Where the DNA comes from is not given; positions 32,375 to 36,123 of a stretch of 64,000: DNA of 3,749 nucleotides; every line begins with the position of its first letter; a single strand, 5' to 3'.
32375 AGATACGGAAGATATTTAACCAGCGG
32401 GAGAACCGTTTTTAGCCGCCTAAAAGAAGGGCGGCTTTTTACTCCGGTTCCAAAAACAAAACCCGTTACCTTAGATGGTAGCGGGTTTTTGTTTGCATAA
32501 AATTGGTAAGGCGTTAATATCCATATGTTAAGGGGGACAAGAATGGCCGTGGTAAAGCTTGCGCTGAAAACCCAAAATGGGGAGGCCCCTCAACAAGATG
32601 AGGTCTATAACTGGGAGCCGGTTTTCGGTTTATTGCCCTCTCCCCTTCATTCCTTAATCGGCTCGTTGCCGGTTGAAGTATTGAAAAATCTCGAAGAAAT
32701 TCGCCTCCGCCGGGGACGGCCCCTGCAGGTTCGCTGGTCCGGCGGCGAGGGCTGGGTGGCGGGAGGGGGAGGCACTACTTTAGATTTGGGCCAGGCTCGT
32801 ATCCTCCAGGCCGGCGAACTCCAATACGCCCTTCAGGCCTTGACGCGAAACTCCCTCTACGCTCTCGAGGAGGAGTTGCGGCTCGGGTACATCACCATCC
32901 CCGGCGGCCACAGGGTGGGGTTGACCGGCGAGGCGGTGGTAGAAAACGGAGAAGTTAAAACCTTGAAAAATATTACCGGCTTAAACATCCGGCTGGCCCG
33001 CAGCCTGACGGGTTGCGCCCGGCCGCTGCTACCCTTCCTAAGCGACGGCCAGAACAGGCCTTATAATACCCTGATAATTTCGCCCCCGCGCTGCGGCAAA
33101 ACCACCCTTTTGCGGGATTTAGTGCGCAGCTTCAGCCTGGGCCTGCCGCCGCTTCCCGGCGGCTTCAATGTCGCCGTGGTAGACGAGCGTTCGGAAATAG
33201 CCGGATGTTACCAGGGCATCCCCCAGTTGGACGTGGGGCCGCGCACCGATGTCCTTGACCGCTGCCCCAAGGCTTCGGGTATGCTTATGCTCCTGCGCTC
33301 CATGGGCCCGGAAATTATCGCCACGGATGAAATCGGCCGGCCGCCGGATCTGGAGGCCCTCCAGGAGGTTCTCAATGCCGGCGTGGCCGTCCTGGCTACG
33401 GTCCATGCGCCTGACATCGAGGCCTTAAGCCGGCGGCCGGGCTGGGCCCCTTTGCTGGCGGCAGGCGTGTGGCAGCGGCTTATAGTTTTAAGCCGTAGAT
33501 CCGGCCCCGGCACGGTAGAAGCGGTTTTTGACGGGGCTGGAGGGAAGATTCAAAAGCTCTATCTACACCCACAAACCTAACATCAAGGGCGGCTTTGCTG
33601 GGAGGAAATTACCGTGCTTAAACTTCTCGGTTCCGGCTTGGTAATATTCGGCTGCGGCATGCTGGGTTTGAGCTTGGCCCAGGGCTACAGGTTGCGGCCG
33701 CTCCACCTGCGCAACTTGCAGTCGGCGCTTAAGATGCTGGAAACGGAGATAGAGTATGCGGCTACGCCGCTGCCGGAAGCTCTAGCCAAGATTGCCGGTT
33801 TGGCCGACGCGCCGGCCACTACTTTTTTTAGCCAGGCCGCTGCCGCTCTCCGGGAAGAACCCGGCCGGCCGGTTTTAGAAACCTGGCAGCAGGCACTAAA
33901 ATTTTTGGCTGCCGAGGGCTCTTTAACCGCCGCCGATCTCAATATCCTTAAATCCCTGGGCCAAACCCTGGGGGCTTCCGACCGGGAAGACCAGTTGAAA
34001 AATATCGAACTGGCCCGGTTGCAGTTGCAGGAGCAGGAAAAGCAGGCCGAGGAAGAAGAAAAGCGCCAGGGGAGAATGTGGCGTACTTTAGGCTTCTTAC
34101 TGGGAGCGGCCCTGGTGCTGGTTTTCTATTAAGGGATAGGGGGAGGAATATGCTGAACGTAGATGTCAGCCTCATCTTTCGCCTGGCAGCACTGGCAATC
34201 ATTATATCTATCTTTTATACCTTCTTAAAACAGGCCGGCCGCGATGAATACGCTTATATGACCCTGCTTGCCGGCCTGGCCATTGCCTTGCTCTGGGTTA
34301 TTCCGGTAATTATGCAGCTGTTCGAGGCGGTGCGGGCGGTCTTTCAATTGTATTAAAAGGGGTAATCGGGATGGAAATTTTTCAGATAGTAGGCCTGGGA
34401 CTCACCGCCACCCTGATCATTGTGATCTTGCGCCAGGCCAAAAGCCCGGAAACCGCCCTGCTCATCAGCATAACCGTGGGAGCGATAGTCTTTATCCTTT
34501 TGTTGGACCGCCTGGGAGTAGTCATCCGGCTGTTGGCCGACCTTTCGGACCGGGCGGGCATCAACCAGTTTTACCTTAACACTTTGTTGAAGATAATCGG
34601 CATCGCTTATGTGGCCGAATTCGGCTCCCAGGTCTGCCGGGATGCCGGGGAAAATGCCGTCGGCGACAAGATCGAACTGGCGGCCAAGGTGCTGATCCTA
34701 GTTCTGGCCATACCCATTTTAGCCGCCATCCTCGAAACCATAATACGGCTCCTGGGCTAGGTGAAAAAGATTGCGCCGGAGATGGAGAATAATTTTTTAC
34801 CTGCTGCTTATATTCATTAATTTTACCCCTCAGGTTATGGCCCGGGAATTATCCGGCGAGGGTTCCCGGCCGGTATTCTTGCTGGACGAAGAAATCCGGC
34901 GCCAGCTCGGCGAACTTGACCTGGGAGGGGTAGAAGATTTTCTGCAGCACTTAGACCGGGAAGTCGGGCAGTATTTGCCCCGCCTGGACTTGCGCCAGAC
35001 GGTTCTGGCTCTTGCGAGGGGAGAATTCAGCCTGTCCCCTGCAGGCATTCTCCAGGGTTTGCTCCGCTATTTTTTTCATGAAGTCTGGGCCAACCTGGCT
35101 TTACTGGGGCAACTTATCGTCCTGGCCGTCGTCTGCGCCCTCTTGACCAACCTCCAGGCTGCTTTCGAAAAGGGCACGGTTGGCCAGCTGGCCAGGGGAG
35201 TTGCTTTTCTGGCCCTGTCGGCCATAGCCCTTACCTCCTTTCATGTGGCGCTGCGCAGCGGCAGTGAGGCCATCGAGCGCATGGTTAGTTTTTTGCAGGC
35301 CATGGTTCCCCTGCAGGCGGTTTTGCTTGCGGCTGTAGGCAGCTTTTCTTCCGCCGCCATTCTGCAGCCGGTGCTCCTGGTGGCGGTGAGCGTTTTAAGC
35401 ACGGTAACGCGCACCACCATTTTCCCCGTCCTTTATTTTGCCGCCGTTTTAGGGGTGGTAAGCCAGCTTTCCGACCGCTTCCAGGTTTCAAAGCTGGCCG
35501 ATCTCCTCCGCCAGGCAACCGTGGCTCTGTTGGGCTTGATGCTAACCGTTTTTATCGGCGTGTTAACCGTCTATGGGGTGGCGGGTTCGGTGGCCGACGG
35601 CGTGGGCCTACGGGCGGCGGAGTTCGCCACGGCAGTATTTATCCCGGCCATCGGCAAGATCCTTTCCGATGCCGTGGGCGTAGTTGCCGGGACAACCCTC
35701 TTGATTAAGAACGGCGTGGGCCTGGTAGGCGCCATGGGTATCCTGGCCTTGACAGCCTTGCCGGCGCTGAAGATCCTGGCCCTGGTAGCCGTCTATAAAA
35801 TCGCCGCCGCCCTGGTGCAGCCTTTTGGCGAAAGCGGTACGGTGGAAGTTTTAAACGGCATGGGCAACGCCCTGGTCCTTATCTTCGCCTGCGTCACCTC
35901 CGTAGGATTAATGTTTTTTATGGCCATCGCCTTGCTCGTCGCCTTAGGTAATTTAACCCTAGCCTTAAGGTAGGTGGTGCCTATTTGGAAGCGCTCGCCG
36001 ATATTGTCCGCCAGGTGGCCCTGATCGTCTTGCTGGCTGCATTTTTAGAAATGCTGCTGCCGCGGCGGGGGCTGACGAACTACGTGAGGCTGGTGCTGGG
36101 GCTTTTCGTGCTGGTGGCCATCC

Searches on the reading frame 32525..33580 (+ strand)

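Call 48: search_protein_families(library=pfam, proteins=[window:32525-33580:+], max_evalue=1e-8)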
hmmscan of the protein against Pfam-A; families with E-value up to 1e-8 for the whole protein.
window:32525-33580:+ (351 aa): 1 family
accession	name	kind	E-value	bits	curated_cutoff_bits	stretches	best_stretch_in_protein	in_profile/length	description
PF19568.5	Spore_III_AA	-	9.9e-91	304.4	27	1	36-340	10-304/306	Sporulation stage III, protein AA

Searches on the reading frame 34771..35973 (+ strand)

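Call 48: search_protein_families(library=pfam, proteins=[window:34771-35973:+], max_evalue=1e-8)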
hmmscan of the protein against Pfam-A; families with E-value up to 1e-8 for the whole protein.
window:34771-35973:+ (400 aa): 1 family
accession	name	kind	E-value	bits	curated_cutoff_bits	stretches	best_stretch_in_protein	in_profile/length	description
PF09546.15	Spore_III_AE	-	7.3e-98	328.2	27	1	73-392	2-320/321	Stage III sporulation protein AE (spore_III_AE)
